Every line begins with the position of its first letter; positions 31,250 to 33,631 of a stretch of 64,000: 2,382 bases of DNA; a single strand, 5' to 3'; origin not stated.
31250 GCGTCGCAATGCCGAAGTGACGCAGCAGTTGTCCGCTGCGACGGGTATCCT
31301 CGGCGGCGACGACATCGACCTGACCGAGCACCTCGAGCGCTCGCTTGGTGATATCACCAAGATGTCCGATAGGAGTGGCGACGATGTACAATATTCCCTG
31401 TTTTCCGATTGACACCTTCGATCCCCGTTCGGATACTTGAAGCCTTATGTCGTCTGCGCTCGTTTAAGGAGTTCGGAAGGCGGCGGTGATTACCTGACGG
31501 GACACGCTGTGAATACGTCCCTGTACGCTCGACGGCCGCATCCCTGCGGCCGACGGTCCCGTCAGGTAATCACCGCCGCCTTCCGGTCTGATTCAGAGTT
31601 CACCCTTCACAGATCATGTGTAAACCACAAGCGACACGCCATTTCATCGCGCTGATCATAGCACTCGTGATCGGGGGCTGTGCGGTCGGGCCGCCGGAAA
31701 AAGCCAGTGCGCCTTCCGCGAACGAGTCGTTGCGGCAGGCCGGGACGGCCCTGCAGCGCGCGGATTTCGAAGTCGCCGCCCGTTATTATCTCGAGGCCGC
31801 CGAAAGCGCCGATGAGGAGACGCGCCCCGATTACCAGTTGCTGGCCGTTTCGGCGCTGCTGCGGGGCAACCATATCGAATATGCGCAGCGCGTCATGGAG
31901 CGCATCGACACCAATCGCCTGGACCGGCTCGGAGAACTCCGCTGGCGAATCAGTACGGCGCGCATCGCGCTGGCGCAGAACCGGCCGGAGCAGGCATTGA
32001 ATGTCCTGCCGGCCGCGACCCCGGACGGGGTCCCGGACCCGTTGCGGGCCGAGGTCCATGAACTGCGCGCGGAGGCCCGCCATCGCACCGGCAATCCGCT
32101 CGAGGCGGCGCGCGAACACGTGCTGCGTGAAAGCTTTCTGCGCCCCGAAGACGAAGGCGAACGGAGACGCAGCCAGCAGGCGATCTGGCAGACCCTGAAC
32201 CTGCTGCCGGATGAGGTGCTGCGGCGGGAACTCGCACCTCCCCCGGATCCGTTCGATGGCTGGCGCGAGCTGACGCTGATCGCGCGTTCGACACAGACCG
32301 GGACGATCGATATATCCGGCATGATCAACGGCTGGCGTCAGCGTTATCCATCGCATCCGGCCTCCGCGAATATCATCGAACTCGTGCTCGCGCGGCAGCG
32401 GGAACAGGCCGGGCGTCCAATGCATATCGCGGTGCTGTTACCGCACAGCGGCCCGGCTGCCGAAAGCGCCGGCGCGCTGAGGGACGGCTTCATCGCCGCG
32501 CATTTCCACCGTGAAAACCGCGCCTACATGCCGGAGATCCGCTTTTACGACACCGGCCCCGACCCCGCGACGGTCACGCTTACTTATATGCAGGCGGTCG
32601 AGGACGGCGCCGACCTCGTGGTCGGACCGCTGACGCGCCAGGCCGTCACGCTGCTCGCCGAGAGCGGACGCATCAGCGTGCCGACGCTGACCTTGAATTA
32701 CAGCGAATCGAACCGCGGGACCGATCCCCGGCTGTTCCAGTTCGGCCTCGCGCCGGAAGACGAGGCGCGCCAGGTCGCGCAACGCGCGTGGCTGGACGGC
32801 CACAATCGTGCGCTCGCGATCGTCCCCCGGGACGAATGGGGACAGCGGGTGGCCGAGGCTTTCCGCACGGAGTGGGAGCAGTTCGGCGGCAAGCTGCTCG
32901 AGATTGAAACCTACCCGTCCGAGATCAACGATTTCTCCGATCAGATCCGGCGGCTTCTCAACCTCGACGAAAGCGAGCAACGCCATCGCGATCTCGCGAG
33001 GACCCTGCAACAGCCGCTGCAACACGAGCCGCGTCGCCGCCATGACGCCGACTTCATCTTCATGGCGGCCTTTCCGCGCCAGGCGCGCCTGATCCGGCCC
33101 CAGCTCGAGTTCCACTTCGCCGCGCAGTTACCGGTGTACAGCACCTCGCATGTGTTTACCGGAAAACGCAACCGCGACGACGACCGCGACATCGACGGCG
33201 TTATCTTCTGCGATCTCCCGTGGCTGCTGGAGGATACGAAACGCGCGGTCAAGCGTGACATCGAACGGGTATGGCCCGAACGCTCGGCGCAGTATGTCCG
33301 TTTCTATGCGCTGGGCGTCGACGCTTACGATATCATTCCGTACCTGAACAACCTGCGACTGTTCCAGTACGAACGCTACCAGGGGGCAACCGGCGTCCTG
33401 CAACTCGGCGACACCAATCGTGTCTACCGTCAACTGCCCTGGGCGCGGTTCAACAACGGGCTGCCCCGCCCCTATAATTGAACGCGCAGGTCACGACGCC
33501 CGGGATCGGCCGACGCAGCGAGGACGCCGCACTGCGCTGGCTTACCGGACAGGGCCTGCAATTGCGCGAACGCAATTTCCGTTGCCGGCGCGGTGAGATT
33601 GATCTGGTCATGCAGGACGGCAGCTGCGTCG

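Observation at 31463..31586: Four-copy intergenic repeat family: invariant ~52-nt core embedded in long, copy-specific perfect inverted repeats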

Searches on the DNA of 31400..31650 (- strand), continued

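Call 44: search_with_rna_model(model_id=R1, sources=[L121, L122, L123, L124, L125], max_evalue=0.01)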
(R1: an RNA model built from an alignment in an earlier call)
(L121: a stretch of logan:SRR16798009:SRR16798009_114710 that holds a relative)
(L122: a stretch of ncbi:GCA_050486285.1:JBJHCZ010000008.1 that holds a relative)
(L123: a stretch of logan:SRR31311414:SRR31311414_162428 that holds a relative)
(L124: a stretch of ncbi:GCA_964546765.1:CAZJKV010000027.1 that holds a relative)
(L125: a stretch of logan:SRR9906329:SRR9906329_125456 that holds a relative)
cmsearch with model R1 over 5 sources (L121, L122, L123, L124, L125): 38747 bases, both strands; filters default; matches with E-value up to 0.01: 1.
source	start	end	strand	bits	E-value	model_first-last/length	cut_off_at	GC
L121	1067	1115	+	20.7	0.0037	1-49/112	3'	0.67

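Call 52: search_with_rna_model(model_id=R1, sources=[L126, L127, L128, L129], max_evalue=0.01)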
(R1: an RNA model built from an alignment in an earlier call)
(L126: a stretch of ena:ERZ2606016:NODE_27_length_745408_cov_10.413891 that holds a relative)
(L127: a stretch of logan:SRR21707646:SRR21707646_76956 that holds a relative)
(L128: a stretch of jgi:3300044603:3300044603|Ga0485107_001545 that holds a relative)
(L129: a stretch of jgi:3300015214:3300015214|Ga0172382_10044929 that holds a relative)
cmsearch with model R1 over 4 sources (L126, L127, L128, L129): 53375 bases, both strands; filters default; matches with E-value up to 0.01: 0.
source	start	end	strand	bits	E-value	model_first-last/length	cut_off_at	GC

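Call 59: search_with_rna_model(model_id=R1, sources=[L130, L131, L132, L133, L134], max_evalue=0.01)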
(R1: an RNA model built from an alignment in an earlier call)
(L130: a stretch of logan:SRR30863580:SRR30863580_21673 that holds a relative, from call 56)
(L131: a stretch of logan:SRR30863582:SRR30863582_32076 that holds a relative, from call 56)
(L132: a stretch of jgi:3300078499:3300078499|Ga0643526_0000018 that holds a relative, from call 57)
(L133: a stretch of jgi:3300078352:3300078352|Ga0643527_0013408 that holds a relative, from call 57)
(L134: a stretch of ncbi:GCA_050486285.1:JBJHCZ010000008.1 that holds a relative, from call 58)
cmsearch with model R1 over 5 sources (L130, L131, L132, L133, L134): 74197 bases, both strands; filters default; matches with E-value up to 0.01: 3.
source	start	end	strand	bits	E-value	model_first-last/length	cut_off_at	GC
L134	9856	9968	-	108.3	1.6e-24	1-112/112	no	0.62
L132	21750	21860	+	100.2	1.5e-22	1-112/112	no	0.61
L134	19344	19456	-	62.3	3.7e-13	1-112/112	no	0.68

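Call 95: search_rna_families(sources=[L021, L024, L038, L053, L018, L039, L025, L012, L037, L014, L006, L009, L023, L029, L060, L074, L083, L085], threshold=gathering)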
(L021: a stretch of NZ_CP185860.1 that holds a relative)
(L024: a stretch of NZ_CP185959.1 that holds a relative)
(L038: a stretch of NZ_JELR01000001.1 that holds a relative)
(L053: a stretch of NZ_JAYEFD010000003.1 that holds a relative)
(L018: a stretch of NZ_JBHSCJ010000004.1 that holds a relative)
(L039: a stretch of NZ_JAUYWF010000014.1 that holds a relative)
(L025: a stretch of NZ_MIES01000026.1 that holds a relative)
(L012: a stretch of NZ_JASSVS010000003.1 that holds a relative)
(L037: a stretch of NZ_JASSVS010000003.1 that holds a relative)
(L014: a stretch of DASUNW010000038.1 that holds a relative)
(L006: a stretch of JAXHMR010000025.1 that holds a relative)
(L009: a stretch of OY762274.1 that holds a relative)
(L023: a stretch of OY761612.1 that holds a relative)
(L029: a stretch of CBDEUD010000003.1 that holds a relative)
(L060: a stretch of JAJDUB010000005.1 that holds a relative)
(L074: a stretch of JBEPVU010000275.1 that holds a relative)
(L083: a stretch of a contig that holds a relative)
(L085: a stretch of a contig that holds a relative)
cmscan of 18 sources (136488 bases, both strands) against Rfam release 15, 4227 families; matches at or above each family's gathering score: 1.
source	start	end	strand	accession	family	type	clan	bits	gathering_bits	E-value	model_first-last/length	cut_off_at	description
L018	3594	3877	-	RF02514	5_ureB_sRNA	Gene; sRNA;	-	98.9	40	2.3e-24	1-292/292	no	5' ureB small RNA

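Call 103: search_rna_families(sources=[L109, L118, L058, L078, L079, L092, L056, L110], threshold=evalue, max_evalue=0.05)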
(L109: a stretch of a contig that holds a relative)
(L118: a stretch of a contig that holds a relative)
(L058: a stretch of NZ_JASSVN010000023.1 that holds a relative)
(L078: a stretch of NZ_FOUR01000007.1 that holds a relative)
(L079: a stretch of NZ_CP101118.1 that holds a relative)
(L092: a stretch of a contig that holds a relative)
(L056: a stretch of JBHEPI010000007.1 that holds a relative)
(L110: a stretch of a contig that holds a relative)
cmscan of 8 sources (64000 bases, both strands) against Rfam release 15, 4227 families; matches with E-value up to 0.05: 4.
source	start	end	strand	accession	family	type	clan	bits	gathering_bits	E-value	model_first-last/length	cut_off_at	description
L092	2990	3100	-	RF00442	Guanidine-I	Cis-reg; riboswitch;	-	86.1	63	5.6e-14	1-107/107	no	Guanidine-I riboswitch aptamer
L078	4027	4147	+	RF01731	TwoAYGGAY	Cis-reg;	CL00106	38.5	43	0.015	1-168/168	no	TwoAYGGAY RNA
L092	6651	6782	-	RF01731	TwoAYGGAY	Cis-reg;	CL00106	37.2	43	0.03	1-168/168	no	TwoAYGGAY RNA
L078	6453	6547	+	RF04148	MIR844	Gene; miRNA;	-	32.2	70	0.0061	1-114/114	no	MIR844 microRNA precursor family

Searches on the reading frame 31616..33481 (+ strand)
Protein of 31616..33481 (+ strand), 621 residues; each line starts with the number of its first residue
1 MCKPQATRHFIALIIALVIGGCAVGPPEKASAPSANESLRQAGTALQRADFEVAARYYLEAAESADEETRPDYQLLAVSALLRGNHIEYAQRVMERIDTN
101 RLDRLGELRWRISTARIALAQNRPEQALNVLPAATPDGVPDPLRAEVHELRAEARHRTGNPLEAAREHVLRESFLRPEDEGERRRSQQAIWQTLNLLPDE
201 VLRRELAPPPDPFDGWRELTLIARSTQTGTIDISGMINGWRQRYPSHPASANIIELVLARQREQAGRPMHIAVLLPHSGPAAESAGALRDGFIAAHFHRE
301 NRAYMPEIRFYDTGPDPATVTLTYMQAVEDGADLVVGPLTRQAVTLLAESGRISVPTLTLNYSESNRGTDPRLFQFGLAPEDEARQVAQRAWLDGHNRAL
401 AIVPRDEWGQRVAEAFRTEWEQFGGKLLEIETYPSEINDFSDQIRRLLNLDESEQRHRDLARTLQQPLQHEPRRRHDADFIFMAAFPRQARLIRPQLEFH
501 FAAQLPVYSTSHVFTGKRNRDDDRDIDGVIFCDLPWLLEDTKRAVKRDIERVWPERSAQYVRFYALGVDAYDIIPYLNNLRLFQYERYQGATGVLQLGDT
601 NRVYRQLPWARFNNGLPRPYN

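Call 55: find_homologous_proteins(query=window:31616-33481:+, max_evalue=1e-60)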
Query window:31616-33481:+ (621 aa): 1725 proteins with E <= 1e-60 among 8000 candidates; the best 120 are listed.
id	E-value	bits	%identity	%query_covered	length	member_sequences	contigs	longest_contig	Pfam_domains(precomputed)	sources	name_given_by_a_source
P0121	0.0e+0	1247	89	100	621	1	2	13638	PF13458.13,PF04348.20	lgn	-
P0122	0.0e+0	1172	83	100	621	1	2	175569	PF13458.13,PF04348.20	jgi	jgi:uncharacterized protein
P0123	0.0e+0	1122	79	100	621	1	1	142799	PF13458.13,PF04348.20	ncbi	-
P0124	0.0e+0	1069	76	100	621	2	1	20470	PF13458.13,PF04348.20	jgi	jgi:uncharacterized protein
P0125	0.0e+0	1060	76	100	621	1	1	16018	PF13458.13,PF04348.20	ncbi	-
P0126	0.0e+0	1029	74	99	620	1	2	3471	PF13458.13,PF04348.20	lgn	-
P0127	3.6e-293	992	72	99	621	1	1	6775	PF13458.13,PF04348.20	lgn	-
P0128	1.1e-262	891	66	100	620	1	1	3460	PF13458.13,PF04348.20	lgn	-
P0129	4.0e-238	810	62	98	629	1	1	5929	PF13458.13,PF04348.20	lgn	-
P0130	8.8e-229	780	62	96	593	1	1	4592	PF13458.13,PF04348.20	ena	-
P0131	3.8e-227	774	60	98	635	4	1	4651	PF13458.13,PF04348.20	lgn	-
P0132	5.5e-223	760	56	97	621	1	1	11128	PF13458.13,PF04348.20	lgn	-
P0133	1.7e-222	759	56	99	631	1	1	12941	PF13458.13,PF04348.20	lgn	-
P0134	6.1e-219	747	59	97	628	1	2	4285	PF13458.13,PF04348.20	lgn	-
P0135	1.4e-218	746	57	98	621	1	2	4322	PF13458.13,PF04348.20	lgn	-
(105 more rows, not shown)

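Call 56: find_encoding_contigs(protein=P0121, flank=10000, max_places=2)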
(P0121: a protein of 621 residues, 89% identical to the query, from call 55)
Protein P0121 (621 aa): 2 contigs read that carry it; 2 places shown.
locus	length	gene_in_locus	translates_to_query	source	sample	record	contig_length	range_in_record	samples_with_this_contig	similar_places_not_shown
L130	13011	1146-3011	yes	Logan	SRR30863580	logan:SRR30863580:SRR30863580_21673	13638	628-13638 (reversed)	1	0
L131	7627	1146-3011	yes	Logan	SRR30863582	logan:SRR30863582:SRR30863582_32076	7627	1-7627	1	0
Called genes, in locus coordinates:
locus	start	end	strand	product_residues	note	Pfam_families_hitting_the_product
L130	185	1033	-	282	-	PF00590:TP_methylase, PF23016:RsmI_C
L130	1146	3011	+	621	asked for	PF04348:LppC, PF13458:Peripla_BP_6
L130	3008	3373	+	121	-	PF02021:UPF0102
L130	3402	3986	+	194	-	PF04972:BON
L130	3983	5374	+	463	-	PF01565:FAD_binding_4, PF02913:FAD-oxidase_C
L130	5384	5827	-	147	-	PF04386:SspB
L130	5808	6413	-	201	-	PF02798:GST_N, PF13417:GST_N_3, PF13409:GST_N_2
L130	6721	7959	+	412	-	PF01963:TraB_PrgY_gumN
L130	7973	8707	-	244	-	PF02678:Pirin, PF05726:Pirin_C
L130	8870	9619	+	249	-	-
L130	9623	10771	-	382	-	PF01266:DAO (faint), PF07992:Pyr_redox_2, PF13738:Pyr_redox_3 (weak), PF00070:Pyr_redox, PF18113:Rbx_binding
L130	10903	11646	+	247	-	PF00175:NAD_binding_1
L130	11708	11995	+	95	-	-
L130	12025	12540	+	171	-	PF02600:DsbB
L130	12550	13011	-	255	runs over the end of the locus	PF04333:MlaA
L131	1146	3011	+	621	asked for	PF04348:LppC, PF13458:Peripla_BP_6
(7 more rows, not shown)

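Call 57: find_encoding_contigs(protein=P0122, flank=10000, max_places=2)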
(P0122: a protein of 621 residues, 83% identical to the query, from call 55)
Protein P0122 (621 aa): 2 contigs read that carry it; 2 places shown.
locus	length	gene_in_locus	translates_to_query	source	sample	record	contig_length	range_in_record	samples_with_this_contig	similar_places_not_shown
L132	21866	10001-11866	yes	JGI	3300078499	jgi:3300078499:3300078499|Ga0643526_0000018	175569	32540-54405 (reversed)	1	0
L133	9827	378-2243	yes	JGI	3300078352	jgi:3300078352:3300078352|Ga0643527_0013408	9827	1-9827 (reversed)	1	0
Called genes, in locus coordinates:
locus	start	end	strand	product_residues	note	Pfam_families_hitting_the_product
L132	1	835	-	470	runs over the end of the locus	PF21799:MurD-like_N, PF08245:Mur_ligase_M, PF02875:Mur_ligase_C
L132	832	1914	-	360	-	PF00953:Glycos_transf_4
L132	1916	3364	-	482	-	PF01225:Mur_ligase (faint), PF08245:Mur_ligase_M, PF02875:Mur_ligase_C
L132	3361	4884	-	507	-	PF01225:Mur_ligase, PF08245:Mur_ligase_M, PF02875:Mur_ligase_C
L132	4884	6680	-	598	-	PF03717:PBP_dimer, PF00905:Transpeptidase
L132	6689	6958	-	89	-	PF04999:FtsL, PF04977:DivIC (weak)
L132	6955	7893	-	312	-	PF01795:Methyltransf_5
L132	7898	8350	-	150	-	PF02381:MraZ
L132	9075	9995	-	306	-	PF00590:TP_methylase, PF23016:RsmI_C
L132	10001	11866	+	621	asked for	PF04348:LppC, PF13458:Peripla_BP_6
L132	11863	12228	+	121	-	PF02021:UPF0102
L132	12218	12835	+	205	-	PF04972:BON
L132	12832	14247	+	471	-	PF01565:FAD_binding_4, PF02913:FAD-oxidase_C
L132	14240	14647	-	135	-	PF04386:SspB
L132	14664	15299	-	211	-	PF02798:GST_N, PF13417:GST_N_3, PF13409:GST_N_2, PF00043:GST_C (faint)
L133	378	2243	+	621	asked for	PF04348:LppC, PF13458:Peripla_BP_6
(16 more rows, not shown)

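Call 58: find_encoding_contigs(protein=P0123, flank=10000, max_places=1)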
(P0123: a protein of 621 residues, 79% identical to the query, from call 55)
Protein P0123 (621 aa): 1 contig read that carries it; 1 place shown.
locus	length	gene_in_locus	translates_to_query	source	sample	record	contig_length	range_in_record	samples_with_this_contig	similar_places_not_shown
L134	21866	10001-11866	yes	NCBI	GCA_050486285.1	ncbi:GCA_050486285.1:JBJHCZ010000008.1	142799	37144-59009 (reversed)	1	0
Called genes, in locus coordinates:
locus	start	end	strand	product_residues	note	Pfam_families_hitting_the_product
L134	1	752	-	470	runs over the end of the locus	PF21799:MurD-like_N, PF08245:Mur_ligase_M, PF02875:Mur_ligase_C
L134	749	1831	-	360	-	PF00953:Glycos_transf_4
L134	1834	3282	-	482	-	PF01225:Mur_ligase, PF08245:Mur_ligase_M, PF02875:Mur_ligase_C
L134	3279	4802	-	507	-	PF01225:Mur_ligase, PF08245:Mur_ligase_M, PF02875:Mur_ligase_C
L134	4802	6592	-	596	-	PF03717:PBP_dimer, PF00905:Transpeptidase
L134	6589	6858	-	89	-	PF04999:FtsL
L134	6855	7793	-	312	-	PF01795:Methyltransf_5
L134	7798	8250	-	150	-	PF02381:MraZ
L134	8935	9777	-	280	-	PF00590:TP_methylase, PF23016:RsmI_C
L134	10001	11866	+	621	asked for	PF04348:LppC, PF13458:Peripla_BP_6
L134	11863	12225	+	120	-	PF02021:UPF0102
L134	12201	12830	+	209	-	PF04972:BON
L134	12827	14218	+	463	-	PF01565:FAD_binding_4, PF02913:FAD-oxidase_C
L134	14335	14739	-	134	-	PF04386:SspB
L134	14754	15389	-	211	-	PF02798:GST_N, PF13417:GST_N_3, PF13409:GST_N_2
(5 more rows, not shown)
